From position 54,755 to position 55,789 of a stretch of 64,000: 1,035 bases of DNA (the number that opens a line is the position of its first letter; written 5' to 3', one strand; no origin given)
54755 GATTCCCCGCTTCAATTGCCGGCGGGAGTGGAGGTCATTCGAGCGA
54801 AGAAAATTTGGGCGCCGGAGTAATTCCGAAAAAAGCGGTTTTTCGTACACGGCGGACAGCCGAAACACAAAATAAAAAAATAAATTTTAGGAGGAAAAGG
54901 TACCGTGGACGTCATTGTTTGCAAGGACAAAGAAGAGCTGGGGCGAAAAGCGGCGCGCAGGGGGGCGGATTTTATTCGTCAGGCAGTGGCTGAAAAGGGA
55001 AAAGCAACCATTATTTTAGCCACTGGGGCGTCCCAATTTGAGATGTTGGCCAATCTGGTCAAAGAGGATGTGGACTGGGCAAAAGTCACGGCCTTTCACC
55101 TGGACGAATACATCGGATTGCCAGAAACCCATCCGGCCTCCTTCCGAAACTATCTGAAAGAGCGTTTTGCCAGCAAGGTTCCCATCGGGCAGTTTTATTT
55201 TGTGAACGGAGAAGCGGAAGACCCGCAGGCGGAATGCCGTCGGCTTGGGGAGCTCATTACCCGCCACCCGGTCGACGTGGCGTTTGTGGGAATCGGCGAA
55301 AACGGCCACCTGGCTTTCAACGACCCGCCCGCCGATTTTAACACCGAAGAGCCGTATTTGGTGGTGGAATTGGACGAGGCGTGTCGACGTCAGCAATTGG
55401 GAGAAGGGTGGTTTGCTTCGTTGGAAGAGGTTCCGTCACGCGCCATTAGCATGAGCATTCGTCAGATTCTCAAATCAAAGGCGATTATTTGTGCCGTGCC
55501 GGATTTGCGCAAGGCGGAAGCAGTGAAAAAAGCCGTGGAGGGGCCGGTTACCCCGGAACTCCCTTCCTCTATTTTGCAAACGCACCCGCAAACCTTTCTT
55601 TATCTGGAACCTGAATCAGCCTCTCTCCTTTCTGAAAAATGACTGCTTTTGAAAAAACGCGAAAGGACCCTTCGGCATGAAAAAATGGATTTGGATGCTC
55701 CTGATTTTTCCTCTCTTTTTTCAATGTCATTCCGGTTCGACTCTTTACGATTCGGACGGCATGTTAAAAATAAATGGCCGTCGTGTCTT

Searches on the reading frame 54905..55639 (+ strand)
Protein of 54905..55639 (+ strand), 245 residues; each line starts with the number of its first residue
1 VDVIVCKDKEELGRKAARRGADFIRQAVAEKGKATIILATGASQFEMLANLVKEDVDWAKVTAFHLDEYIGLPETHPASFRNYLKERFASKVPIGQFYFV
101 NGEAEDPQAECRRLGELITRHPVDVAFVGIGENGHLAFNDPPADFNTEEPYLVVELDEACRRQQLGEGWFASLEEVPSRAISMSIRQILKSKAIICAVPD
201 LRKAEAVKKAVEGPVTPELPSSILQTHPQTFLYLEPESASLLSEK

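Call 18: search_protein_families(library=pfam, proteins=[window:54905-55639:+], max_evalue=0.001)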
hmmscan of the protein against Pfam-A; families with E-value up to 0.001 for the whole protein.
window:54905-55639:+ (245 aa): 2 families
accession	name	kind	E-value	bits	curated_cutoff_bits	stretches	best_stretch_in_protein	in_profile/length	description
PF01182.26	Glucosamine_iso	-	2.4e-21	77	27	1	8-229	2-222/225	Glucosamine-6-phosphate isomerases/6-phosphogluconolactonase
PF15051.11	FAM198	-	0.00012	21.5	25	1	38-84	55-103/321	FAM198 protein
